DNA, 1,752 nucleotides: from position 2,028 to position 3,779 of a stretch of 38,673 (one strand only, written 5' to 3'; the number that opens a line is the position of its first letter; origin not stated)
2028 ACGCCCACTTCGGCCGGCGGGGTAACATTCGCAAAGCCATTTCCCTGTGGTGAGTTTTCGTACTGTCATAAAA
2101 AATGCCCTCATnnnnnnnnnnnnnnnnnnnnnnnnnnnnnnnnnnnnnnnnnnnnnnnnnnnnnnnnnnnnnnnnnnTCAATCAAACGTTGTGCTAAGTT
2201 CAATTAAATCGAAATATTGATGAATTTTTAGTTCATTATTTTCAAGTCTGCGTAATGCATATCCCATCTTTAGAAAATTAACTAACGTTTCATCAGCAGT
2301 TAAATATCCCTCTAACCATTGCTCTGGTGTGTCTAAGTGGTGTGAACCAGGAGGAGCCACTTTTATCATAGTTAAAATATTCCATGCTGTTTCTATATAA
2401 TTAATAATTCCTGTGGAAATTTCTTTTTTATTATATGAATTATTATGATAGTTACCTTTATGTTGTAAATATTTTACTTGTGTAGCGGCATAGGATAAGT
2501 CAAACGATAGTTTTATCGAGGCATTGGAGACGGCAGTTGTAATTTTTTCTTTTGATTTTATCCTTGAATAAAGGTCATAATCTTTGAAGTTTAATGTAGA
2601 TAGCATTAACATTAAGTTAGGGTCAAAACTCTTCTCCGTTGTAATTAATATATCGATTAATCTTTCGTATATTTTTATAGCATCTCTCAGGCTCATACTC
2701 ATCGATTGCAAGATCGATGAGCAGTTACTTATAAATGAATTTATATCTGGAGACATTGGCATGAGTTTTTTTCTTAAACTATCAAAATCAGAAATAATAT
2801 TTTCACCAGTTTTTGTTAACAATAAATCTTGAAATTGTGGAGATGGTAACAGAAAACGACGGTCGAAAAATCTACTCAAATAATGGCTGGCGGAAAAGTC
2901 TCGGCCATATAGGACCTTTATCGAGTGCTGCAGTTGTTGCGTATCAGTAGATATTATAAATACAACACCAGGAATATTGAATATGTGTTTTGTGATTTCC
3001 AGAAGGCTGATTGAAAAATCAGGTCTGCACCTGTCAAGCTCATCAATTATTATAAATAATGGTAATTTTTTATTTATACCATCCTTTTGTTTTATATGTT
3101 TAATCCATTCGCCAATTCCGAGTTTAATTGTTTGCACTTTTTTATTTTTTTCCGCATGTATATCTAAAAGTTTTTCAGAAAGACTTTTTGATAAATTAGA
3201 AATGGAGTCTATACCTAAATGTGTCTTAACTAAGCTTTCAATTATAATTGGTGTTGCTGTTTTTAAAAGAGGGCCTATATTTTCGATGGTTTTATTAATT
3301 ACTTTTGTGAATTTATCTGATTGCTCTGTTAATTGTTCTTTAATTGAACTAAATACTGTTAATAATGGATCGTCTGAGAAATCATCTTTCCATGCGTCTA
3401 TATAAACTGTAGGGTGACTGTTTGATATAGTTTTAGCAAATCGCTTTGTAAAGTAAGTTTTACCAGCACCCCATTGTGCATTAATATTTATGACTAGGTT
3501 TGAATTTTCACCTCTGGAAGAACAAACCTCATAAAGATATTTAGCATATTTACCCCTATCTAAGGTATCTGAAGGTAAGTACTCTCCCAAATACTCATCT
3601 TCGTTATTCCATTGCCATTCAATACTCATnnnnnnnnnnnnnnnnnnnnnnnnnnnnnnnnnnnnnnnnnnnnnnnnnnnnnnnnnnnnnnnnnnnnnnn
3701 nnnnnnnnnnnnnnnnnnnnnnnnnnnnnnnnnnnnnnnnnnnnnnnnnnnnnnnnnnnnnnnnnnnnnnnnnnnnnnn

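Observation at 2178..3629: KAP-family P-loop NTPase inserted between cI and int in the lysogenic operon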

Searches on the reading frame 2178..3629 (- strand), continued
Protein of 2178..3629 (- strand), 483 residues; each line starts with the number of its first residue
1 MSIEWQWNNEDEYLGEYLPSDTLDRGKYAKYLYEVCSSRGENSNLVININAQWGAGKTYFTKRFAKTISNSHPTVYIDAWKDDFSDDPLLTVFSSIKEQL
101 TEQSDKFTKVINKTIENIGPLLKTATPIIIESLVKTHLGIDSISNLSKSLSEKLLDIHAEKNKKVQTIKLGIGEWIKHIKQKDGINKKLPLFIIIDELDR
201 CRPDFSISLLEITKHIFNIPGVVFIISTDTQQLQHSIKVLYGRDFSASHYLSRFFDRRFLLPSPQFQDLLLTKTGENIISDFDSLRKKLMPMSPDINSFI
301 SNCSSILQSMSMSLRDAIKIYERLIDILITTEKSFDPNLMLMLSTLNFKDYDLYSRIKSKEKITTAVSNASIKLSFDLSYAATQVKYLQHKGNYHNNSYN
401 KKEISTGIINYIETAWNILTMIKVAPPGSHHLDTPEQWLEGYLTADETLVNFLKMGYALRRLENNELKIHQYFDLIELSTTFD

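Call 38: find_encoding_contigs(protein=P0041, flank=5000, max_places=2)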
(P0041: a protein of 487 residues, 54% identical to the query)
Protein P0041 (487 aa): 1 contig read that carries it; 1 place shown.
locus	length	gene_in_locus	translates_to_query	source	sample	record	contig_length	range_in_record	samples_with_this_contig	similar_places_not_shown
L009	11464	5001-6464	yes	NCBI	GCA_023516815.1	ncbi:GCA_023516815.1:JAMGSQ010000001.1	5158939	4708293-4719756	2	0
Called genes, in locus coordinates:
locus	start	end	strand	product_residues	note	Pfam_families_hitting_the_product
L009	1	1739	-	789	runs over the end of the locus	PF05840:Phage_GPA, PF23343:REP_ORF2-G2P (faint)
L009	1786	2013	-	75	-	PF01258:zf-dskA_traR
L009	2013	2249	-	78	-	PF10809:DUF2732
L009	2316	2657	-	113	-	PF17282:DUF5347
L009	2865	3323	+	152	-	-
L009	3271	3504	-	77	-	PF10893:Phage_186_Fil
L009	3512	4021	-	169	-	PF06892:Phage_CP76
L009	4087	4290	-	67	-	-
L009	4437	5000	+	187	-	PF07022:Phage_CI_repr, PF16452:Phage_CI_C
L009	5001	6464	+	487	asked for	PF07693:KAP_NTPase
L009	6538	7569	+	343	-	PF24624:Int_N, PF00589:Phage_integrase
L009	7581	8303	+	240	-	-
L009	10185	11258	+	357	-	PF01757:Acyl_transf_3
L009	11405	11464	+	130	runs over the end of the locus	-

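Call 39: find_encoding_contigs(protein=P0054, flank=5000, max_places=2)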
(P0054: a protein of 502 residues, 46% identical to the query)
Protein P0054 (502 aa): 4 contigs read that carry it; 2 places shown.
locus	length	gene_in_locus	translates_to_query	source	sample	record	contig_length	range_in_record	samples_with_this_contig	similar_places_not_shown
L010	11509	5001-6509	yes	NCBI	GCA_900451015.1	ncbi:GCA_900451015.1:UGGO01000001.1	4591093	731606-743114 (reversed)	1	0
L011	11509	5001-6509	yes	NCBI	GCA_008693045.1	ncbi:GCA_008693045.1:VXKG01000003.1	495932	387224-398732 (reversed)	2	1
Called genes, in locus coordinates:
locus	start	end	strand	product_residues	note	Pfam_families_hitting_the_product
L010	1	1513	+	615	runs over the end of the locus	PF06472:ABC_membrane_2, PF05992:SbmA_BacA, PF00005:ABC_tran, PF13191:AAA_16 (weak)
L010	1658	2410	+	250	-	PF00392:GntR, PF07702:UTRA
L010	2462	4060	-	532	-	PF02378:PTS_EIIC, PF00367:PTS_EIIB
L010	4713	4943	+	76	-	PF12844:HTH_19 (weak), PF13560:HTH_31, PF01381:HTH_3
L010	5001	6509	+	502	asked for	PF07693:KAP_NTPase, PF24883:NPHP3_N (faint)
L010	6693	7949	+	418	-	PF13450:NAD_binding_8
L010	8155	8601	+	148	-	-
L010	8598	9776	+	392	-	PF00034:Cytochrom_C (weak), PF13442:Cytochrome_CBB3 (weak), PF00034:Cytochrom_C, PF13442:Cytochrome_CBB3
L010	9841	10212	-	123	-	PF02321:OEP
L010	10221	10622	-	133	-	PF02321:OEP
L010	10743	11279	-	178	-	PF02321:OEP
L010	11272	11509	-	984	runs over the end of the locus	PF00873:ACR_tran, PF02355:SecD_SecF_C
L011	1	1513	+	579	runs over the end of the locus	PF06472:ABC_membrane_2, PF05992:SbmA_BacA, PF00005:ABC_tran, PF13191:AAA_16 (weak)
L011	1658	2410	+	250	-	PF00392:GntR, PF07702:UTRA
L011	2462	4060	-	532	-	PF02378:PTS_EIIC, PF00367:PTS_EIIB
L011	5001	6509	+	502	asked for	PF07693:KAP_NTPase, PF24883:NPHP3_N (faint)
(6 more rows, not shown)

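Call 40: find_encoding_contigs(protein=P0070, flank=5000, max_places=2)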
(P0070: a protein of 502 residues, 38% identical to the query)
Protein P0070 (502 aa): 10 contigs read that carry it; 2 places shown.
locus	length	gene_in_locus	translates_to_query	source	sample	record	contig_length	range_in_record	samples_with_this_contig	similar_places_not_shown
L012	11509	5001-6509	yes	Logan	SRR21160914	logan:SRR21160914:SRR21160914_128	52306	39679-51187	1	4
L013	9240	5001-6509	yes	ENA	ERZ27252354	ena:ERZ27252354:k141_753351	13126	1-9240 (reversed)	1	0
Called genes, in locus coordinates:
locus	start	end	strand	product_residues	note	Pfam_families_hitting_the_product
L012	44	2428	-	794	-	PF05840:Phage_GPA, PF23343:REP_ORF2-G2P (weak)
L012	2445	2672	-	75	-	PF01258:zf-dskA_traR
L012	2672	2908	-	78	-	PF10809:DUF2732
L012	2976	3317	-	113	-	PF17282:DUF5347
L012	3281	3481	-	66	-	PF10893:Phage_186_Fil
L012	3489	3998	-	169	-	PF06892:Phage_CP76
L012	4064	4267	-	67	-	-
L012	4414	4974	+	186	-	PF07022:Phage_CI_repr, PF16452:Phage_CI_C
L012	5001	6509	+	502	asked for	PF07693:KAP_NTPase, PF24883:NPHP3_N (faint)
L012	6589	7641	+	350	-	PF24624:Int_N, PF00589:Phage_integrase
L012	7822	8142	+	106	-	PF01022:HTH_5, PF12840:HTH_20 (weak)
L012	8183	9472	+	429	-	PF02040:ArsB, PF03600:CitMHS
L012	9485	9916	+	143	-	PF03960:ArsC, PF00408:PGM_PMM_IV (faint)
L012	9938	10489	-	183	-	PF00440:TetR_N, PF17940:TetR_C_31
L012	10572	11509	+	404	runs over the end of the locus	PF07690:MFS_1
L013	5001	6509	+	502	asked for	PF07693:KAP_NTPase, PF24883:NPHP3_N (faint)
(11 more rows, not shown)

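Call 43: predict_structure(alignment_id=A1)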
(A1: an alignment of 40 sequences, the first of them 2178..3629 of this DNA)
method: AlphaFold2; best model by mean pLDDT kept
length: 483 residues; sequences in the alignment: 40
mean_pLDDT: 80.5   pTM: 0.70
mean pLDDT of the five models: 80.5, 78.5, 77.7, 76.2, 75.2
residues with pLDDT >= 90: 158; 70-90: 229; 50-70: 72; < 50: 24
segments of 3 or more residues with pLDDT < 50: 123-137
pLDDT, mean of each block of 10 residues (from residue 1): 77 82 82 87 81 78 89 85 67 76 68 66 42 44 49 59 71 76 76 86 80 72 85 78 77 71 83 89 94 96 96 89 94 96 93 90 64 96 92 90 94 93 68 81 91 95 92 90 54
secondary structure, 60 per line:
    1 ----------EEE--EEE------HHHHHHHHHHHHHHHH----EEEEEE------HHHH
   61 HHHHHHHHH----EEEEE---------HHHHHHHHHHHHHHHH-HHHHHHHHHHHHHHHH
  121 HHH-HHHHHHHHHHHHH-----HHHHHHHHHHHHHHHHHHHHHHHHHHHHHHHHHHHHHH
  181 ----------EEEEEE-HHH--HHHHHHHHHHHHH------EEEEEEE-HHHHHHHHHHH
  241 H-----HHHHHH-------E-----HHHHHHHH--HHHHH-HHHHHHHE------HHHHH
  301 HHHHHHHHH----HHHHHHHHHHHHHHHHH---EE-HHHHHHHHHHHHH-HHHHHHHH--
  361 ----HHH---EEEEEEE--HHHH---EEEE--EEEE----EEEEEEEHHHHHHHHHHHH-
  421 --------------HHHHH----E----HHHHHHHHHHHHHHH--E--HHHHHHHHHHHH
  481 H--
elements in order: E11-13 E16-18 H25-40 E45-50 H57-69 E74-78 H88-103 H105-123 H125-137 H143-180 E191-196 H203-215 E222-228 H230-241 H247-252 H266-273 H276-280 H282-288 H296-309 H314-330 H337-349 H351-358 E371-377 H380-383 E387-390 E393-396 E401-407 H408-419 H435-439 H449-463 H469-481

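Call 45: find_encoding_contigs(protein=P0080, flank=5000, max_places=2)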
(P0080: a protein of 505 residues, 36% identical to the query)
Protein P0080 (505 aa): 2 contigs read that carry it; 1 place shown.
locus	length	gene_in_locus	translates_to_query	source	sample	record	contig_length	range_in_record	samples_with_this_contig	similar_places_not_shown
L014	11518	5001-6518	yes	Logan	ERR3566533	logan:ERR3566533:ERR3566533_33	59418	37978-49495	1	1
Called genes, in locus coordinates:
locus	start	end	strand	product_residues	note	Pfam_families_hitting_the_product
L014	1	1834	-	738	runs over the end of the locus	PF05840:Phage_GPA, PF23343:REP_ORF2-G2P (weak)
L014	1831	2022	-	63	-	-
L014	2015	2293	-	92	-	PF17399:DUF5405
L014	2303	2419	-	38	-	-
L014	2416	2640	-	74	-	PF01258:zf-dskA_traR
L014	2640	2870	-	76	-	PF10809:DUF2732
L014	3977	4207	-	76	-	-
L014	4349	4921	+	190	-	PF07022:Phage_CI_repr, PF16452:Phage_CI_C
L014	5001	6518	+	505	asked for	PF07693:KAP_NTPase, PF24883:NPHP3_N (faint)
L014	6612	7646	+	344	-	PF24624:Int_N, PF00589:Phage_integrase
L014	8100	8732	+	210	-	PF01810:LysE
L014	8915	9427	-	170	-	PF03974:Ecotin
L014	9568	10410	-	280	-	PF01048:PNP_UDP_1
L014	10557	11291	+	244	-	PF01569:PAP2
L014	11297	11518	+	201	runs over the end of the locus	PF01569:PAP2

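Call 46: find_encoding_contigs(protein=P0108, flank=5000, max_places=2)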
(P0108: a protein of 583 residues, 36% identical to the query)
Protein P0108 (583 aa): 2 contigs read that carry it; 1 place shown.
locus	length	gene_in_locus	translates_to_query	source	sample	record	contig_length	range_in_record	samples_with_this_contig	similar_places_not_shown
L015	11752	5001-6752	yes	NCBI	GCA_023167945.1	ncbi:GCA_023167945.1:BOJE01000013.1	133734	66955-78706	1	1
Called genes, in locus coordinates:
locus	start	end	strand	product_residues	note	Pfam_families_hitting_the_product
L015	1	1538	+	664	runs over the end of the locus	PF00456:Transketolase_N, PF13292:DXP_synthase_N (faint), PF02779:Transket_pyr, PF02780:Transketolase_C, PF22613:Transketolase_C_1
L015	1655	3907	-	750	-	PF07715:Plug (weak), PF00593:TonB_dep_Rec_b-barrel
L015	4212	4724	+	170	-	PF00588:SpoU_methylase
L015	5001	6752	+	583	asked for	PF07693:KAP_NTPase, PF24883:NPHP3_N (faint)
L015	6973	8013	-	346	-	PF05145:AbrB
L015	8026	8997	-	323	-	PF00389:2-Hacid_dh, PF02826:2-Hacid_dh_C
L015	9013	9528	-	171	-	PF13302:Acetyltransf_3, PF00583:Acetyltransf_1, PF13508:Acetyltransf_7 (weak)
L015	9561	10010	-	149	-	PF00293:NUDIX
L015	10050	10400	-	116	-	PF06942:GlpM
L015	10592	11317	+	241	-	PF12847:Methyltransf_18, PF04816:TrmK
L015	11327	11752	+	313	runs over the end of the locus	PF00126:HTH_1, PF03466:LysR_substrate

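Call 48: fold_search(model_id=the predicted structure, library=pdb)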
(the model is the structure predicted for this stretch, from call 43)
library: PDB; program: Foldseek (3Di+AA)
matches with E <= 10: 1147; with E <= 0.001: 34
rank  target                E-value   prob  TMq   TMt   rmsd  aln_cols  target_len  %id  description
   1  8hr8_F                1.3e-07  1.00  0.39  0.24   9.9       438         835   14  Structure of heptameric RdrA ring (released 2023-02-01)
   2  8hr8_A                1.5e-07  1.00  0.41  0.26   9.4       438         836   14  Structure of heptameric RdrA ring (released 2023-02-01)
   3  8hr8_E                2.9e-07  1.00  0.41  0.25  10.2       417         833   15  Structure of heptameric RdrA ring (released 2023-02-01)
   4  8hr8_C                6.6e-07  1.00  0.40  0.25  10.6       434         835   14  Structure of heptameric RdrA ring (released 2023-02-01)
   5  8hrb_A                1.0e-06  1.00  0.36  0.22   8.8       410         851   14  Structure of tetradecameric RdrA ring in RNA-loading state (released 2023-02-01)
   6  8hr8_H                2.1e-06  1.00  0.36  0.23  10.5       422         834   13  Structure of heptameric RdrA ring (released 2023-02-01)
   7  8hr8_G                3.7e-06  1.00  0.38  0.24   9.6       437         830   12  Structure of heptameric RdrA ring (released 2023-02-01)
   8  8hra_B                3.7e-06  1.00  0.37  0.23  10.4       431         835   13  Structure of heptameric RdrA ring in RNA-loading state (released 2023-02-01)
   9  8fnt_E                7.7e-06  1.00  0.38  0.25  10.5       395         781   14  Structure of RdrA from Escherichia coli RADAR defense system (released 2023-02-01)
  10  8hr7_A                9.4e-06  1.00  0.35  0.22  11.1       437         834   14  Structure of RdrA-RdrB complex (released 2023-02-01)
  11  8hra_C                1.5e-05  1.00  0.34  0.22  11.4       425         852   14  Structure of heptameric RdrA ring in RNA-loading state (released 2023-02-01)
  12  8fnt_D                1.6e-05  1.00  0.38  0.25  10.5       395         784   13  Structure of RdrA from Escherichia coli RADAR defense system (released 2023-02-01)
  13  8fnt_A                1.6e-05  1.00  0.38  0.25  10.5       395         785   13  Structure of RdrA from Escherichia coli RADAR defense system (released 2023-02-01)
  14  8fnu_A                2.6e-05  1.00  0.39  0.26  12.1       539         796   13  Structure of RdrA from Streptococcus suis RADAR defense system (released 2023-02-01)
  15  1fnn_A                4.6e-05  1.00  0.30  0.36  10.7       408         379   11  CRYSTAL STRUCTURE OF CDC6P FROM PYROBACULUM AEROPHILUM (released 2000-10-04)
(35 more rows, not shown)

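Call 99: search_protein_representatives(protein=window:2178-3629:-)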
Query: 483 residues. Proteins with E-value up to 0.001 (for the whole library): 11429; up to 1e-10: 7379; up to 1e-30: 1677. The best 150 are listed.
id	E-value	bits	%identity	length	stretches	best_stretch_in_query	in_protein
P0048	1.8e-152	524.8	75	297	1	1-296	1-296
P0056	4.0e-137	474.2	49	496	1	4-483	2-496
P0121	1.2e-89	317.7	40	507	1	15-483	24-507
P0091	4.3e-72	259.8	41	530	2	144-369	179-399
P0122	1.1e-69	251.8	41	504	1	7-360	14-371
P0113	1.4e-69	251.4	39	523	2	3-324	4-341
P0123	5.3e-69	249.6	36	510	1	11-424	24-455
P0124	6.0e-69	249.4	39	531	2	142-363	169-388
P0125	4.6e-68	246.5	40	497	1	9-349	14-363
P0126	1.3e-67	245.0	40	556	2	143-357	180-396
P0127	2.0e-67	244.4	43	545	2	143-358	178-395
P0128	5.5e-67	242.9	35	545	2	145-432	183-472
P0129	6.5e-67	242.7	37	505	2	142-356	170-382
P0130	1.3e-66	241.6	39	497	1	18-362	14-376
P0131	1.4e-66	241.6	40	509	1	2-355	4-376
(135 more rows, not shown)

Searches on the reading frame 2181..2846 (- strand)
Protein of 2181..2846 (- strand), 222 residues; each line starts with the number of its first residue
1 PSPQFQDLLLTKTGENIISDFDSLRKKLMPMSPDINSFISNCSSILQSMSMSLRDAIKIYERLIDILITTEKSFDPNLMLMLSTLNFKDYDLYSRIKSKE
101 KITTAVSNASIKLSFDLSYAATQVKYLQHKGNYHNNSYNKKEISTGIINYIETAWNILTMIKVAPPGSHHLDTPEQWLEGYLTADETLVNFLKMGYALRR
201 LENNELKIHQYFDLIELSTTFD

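Call 67: predict_structure(alignment_id=A3)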
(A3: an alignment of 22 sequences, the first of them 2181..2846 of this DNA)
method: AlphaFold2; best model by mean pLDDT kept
length: 222 residues; sequences in the alignment: 22
mean_pLDDT: 89.3   pTM: 0.89
mean pLDDT of the five models: 89.3, 89.2, 88.9, 88.7, 88.7
residues with pLDDT >= 90: 162; 70-90: 41; 50-70: 15; < 50: 4
segments of 3 or more residues with pLDDT < 50: none
pLDDT, mean of each block of 10 residues (from residue 1): 74 88 94 96 95 92 93 97 94 91 64 97 93 92 95 93 69 87 93 96 94 86 47
secondary structure, 60 per line:
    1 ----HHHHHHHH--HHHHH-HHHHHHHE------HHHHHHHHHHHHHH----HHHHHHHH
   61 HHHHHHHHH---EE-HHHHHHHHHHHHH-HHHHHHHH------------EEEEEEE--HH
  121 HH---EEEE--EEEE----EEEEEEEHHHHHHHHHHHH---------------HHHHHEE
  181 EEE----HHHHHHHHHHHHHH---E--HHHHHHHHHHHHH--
elements in order: H5-12 H15-19 H21-27 H35-48 H53-69 H76-88 H90-97 E110-116 H119-122 E126-129 E132-135 E140-146 H147-158 H174-178 E179-183 H188-201 H208-220
